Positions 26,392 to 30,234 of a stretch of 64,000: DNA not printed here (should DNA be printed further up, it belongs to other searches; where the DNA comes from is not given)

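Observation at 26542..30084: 1180-aa lipoprotein with about 11 tandem copies of a roughly 52-residue six-cysteine repeat, plus LTD and PQQ-propeller domains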

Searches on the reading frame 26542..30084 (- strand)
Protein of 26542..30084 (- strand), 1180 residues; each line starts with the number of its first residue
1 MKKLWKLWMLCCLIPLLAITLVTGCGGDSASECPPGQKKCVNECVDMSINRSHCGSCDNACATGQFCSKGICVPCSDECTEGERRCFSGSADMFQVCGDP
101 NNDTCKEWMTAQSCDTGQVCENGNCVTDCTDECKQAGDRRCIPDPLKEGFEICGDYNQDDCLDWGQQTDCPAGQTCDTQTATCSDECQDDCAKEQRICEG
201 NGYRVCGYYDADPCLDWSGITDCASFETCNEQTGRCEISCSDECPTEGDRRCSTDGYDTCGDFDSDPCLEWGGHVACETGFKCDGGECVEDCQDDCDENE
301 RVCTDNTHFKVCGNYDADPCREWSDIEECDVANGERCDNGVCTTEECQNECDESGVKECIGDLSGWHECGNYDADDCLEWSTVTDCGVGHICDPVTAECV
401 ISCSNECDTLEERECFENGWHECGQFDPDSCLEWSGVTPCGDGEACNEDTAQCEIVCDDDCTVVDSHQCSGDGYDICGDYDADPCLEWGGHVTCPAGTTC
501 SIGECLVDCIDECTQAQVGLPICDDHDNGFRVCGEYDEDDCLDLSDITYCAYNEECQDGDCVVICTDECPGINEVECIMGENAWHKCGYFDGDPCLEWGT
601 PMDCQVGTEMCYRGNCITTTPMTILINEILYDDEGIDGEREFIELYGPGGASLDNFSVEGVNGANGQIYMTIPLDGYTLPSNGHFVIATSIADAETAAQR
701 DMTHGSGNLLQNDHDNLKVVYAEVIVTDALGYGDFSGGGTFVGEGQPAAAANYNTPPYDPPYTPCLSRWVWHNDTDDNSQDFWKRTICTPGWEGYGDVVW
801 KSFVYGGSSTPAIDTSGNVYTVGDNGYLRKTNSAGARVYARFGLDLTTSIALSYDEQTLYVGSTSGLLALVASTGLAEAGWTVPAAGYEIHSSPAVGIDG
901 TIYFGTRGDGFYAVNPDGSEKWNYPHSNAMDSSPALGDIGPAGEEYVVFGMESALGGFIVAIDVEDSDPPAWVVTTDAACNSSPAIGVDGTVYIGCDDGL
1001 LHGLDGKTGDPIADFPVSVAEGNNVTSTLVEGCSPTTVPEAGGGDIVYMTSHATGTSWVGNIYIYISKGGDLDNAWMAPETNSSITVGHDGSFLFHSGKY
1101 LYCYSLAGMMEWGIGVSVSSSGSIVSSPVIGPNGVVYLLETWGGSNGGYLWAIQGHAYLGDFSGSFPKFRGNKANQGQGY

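Call 4: search_protein_families(library=pfam, proteins=[window:26542-30084:-], max_evalue=1)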
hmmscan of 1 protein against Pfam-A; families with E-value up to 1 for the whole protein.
window:26542-30084:- (1180 aa): 2 families
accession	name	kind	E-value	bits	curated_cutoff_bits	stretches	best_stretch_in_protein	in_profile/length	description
PF13360.13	PQQ_2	-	3.1e-10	40.6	27.6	2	881-1106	17-224/233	Outer membrane protein assembly factor BamB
PF00932.25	LTD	-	0.00065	20.5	34.3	1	621-732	5-107/109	Lamin Tail Domain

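Call 5: search_protein_families(library=ncbifam, proteins=[window:26542-30084:-], max_evalue=1)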
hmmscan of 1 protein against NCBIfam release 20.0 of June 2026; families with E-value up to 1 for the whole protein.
window:26542-30084:- (1180 aa): 3 families
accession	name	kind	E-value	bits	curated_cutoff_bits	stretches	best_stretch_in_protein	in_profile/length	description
NF041328.1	C_rich_MXAN6577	subfamily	1.3e-10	41.3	100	1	17-142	6-117/145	MXAN_6577-like cysteine-rich protein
TIGR03300.1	assembly_YfgL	equivalog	3.9e-08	32.4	285.2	2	848-1024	57-225/377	outer membrane protein assembly factor BamB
NF008351.0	PRK11138.1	equivalog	0.0013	17.3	423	1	852-924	116-186/394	outer membrane protein assembly factor BamB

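Call 13: find_homologous_proteins(query=window:26542-30084:-, max_evalue=0.001)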
Query window:26542-30084:- (1180 aa): 280 proteins with E <= 0.001 among 1729 candidates; the best 120 are listed.
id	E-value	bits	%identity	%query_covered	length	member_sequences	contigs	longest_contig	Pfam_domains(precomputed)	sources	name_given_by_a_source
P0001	0.0e+0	2590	99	92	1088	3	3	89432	PF13360.14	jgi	jgi:outer membrane protein assembly factor BamB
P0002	0.0e+0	1852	65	100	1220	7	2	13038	PF13360.14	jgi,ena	-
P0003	0.0e+0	1790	63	100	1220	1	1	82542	PF13360.14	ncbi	-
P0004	0.0e+0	1587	63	95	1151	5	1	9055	PF13360.14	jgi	jgi:outer membrane protein assembly factor BamB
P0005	0.0e+0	1174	45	95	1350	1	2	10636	PF13360.14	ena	-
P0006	0.0e+0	1016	43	95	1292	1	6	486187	PF13360.14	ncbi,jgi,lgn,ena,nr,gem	ncbi:MAG TPA: PQQ-binding-like beta-propeller repeat protein [Myxococcota bacterium]|nr:PQQ-binding-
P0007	1.2e-290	985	43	95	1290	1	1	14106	PF13360.14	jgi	-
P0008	5.5e-285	967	42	97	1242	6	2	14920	-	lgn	-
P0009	3.7e-282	957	42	97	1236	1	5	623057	PF13360.14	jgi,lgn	jgi:outer membrane protein assembly factor BamB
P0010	1.2e-277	942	42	98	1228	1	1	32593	PF13360.14,PF13570.14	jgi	jgi:putative pyrroloquinoline-quinone-binding quinoprotein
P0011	6.8e-263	893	40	99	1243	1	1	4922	PF13360.14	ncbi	-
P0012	6.4e-261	887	39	97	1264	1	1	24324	-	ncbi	-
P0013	8.3e-261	886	40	99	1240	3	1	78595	PF13360.14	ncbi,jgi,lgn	-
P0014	3.8e-259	881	40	97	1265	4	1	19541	PF13360.14,PF13570.14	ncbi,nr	ncbi:MAG: hypothetical protein DRI34_02720 [Deltaproteobacteria bacterium]|nr:MAG: hypothetical prot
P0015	1.3e-253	863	40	99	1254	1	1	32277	-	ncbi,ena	-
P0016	5.0e-251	854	38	100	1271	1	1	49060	PF00932.26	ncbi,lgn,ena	-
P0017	3.2e-246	838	38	100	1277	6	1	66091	PF00932.26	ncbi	-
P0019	2.3e-229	782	38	99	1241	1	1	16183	PF13360.14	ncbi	-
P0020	7.0e-223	761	38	100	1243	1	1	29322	PF13360.14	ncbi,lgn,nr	ncbi:MAG: PQQ-binding-like beta-propeller repeat protein [Deltaproteobacteria bacterium]|nr:PQQ-bind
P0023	2.1e-171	590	37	61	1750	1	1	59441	PF13229.13,PF22352.3,PF00801.27,PF00932.26,PF05048.20,PF18911.7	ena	-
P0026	2.7e-136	474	39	61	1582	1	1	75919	PF13229.13,PF22352.3,PF00801.27,PF00932.26,PF05048.20,PF18911.7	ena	-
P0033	7.6e-125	436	37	60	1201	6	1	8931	PF00932.26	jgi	jgi:hypothetical protein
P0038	1.3e-117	412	38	61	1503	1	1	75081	PF13715.13,PF22352.3,PF00801.27,PF17963.8,PF00932.26,PF13620.13,PF18911.7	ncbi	-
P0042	7.5e-114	400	38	64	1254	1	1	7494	PF00932.26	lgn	-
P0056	1.1e-104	369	37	50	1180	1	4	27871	-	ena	-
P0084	3.1e-94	335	32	59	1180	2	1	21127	-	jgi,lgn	-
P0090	2.3e-91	325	36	56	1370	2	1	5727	PF22352.3,PF00801.27,PF00932.26,PF18911.7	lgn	-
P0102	1.9e-83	299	37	52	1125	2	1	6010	PF00932.26,PF03781.23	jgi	jgi:formylglycine-generating enzyme required for sulfatase activity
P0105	3.2e-82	295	33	64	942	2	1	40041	PF00932.26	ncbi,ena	-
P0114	4.4e-78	281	36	33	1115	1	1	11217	PF00932.26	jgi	-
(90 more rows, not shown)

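Call 35: find_related_loci(query=A2, collection=genome_contigs, flank=8000)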
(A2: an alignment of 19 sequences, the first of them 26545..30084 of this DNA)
Query A2 (1180 aa) in genome_contigs; peptide patterns used: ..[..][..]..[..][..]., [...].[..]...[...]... (x = any residue, [..] = any of these).
112 stretches matched a pattern; 53 encode a relative of the query (tblastn E <= 1e-3); 51 distinct loci.
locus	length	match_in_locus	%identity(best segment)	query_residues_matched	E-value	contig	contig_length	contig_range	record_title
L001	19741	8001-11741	41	3-1180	0e+0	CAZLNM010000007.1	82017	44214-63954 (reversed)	MAG TPA_asm: uncultured Myxococcales bacterium isolate SRP278314_co2_58 genome assembly, contig: NODE_503_length_82017_c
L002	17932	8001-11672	40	34-1180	0e+0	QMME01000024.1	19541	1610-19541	MAG: Deltaproteobacteria bacterium isolate B64_G9 B64_Guay9_scaffold_01769, whole genome shotgun sequence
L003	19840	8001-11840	38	1-1180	0e+0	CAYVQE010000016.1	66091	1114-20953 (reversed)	MAG TPA_asm: uncultured Myxococcales bacterium isolate SRP141376_co4_87 genome assembly, contig: NODE_746_length_66091_c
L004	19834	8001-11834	37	1-1180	0e+0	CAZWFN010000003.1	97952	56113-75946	MAG TPA_asm: uncultured Myxococcales bacterium isolate SRP332253_co1_126 genome assembly, contig: NODE_161_length_97952_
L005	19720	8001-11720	38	1-1180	0e+0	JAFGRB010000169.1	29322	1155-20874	MAG: Deltaproteobacteria bacterium isolate Zod_Metabat.807 k87_4182666, whole genome shotgun sequence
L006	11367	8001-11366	41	2-1048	0e+0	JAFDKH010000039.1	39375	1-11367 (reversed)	MAG: Deltaproteobacteria bacterium isolate Meg22_46_Bin_104 Meg22_46_Bin_104_scaffold_1369, whole genome shotgun sequenc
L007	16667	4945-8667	40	2-1180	0e+0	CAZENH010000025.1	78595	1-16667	MAG TPA_asm: uncultured Myxococcales bacterium isolate binchicken_co150_700 genome assembly, contig: NODE_533_length_785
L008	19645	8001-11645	40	27-1180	0e+0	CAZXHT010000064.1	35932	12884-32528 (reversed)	MAG TPA_asm: uncultured Myxococcales bacterium isolate binchicken_co100_415 genome assembly, contig: NODE_1705_length_35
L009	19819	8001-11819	38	3-1180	0e+0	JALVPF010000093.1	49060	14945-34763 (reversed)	MAG: Myxococcales bacterium isolate A3_metabat1_scaf2bin.099 A3_NODE_140_length_49060_cov_2.637668, whole genome shotgun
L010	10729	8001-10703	42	2-832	0e+0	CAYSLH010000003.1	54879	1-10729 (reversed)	MAG TPA_asm: uncultured Myxococcales bacterium isolate SRP163575_co1_108 genome assembly, contig: NODE_975_length_54879_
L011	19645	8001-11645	41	34-1180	0e+0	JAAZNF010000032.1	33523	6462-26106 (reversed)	MAG: Myxococcales bacterium isolate AS27yjCOA_137 33776_AS27, whole genome shotgun sequence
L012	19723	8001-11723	40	1-1180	0e+0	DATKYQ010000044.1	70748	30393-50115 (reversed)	MAG TPA_asm: Myxococcota bacterium isolate SMAG_U14223 k141_3447941, whole genome shotgun sequence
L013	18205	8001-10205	39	58-784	2e-122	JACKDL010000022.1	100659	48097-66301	MAG: Myxococcales bacterium isolate HK-STAS-MYXO-6 HK-STAS-MYXO-6_22, whole genome shotgun sequence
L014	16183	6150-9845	38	13-1180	0e+0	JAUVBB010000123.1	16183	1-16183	MAG: Deltaproteobacteria bacterium isolate CSMAG_234 CSMAG_234_k127_16817399_length_16183_cov_13.0014, whole genome shot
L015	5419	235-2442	35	15-786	1e-103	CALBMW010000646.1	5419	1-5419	MAG TPA_asm: uncultured Myxococcales bacterium isolate ERR2206779_bin.31_CONCOCT_v1.1_MAG genome assembly, contig: ERZ89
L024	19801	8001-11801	43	27-1180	0e+0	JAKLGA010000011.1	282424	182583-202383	MAG: Myxococcota bacterium isolate RA.bin29 RA.bin29_11, whole genome shotgun sequence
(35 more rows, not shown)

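Call 58: predict_structure(alignment_id=A2)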
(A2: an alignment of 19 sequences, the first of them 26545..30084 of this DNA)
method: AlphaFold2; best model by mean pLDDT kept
length: 1180 residues; sequences in the alignment: 19
mean_pLDDT: 73.4   pTM: 0.45
mean pLDDT of the five models: 73.4, 73.2, 70.6, 70.0, 69.7
residues with pLDDT >= 90: 79; 70-90: 715; 50-70: 296; < 50: 90
segments of 3 or more residues with pLDDT < 50: 1-3, 19-31, 344-349, 633-638, 735-739, 745-764, 784-786, 1119-1122, 1167-1180
pLDDT, mean of each block of 10 residues (from residue 1): 51 53 32 68 80 83 79 76 78 83 78 75 67 69 69 70 75 71 72 80 79 72 75 77 71 82 71 77 75 61 75 68 72 60 53 78 79 69 73 79 65 79 73 78 68 65 72 76 68 76 74 73 68 70 70 68 64 80 83 71 83 84 80 51 83 89 74 89 83 72 70 69 82 51 48 39 56 54 53 66 78 85 84 86 83 85 91 88 87 82 91 91 91 87 88 87 87 91 85 88 92 84 65 80 78 61 70 61 78 78 71 62 68 80 64 76 54 32
secondary structure, 60 per line:
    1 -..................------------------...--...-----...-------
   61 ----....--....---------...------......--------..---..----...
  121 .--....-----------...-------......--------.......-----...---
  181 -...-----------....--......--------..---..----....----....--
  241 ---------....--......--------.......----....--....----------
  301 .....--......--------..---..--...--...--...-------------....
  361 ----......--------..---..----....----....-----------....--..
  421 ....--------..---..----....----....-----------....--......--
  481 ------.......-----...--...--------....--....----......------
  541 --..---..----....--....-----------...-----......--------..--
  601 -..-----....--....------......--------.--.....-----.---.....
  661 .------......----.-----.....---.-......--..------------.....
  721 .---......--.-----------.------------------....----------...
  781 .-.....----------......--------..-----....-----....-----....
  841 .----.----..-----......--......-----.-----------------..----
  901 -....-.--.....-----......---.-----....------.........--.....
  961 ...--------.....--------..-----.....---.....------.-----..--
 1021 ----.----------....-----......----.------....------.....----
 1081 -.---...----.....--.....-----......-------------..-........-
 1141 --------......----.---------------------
elements in order (helices of 4 or more, strands of 3 or more residues): H2-19 E38-40 E43-45 E65-68 E71-74 E84-86 E93-98 E118-121 E124-127 E139-141 E149-154 E163-169 E175-177 E182-184 E196-199 E202-207 E227-230 E235-238 E250-253 E256-261 E270-276 E281-284 E287-290 E301-305 E308-313 E336-338 E341-343 E357-360 E365-370 E390-393 E398-401 E413-416 E419-424 E444-447 E452-455 E467-470 E473-478 E487-493 E499-501 E504-506 E521-524 E529-534 E554-557 E560-563 E575-577 E583-588 E609-612 E615-618 E625-630 E642-646 E656-661 E668-673 E684-688 H694-699 E716-721 E725-730 E764-767 H778-781 E783-787 E798-803 E819-822 E828-831 E837-841 E858-863 E866-871 E902-905 E910-914 E920-925 E935-938 E945-953 E956-963 E972-976 E992-996 E1000-1004 E1036-1039 E1045-1050 E1062-1065 E1072-1076 E1086-1088 E1093-1097 E1100-1104 E1110-1115 E1135-1139 E1149-1154
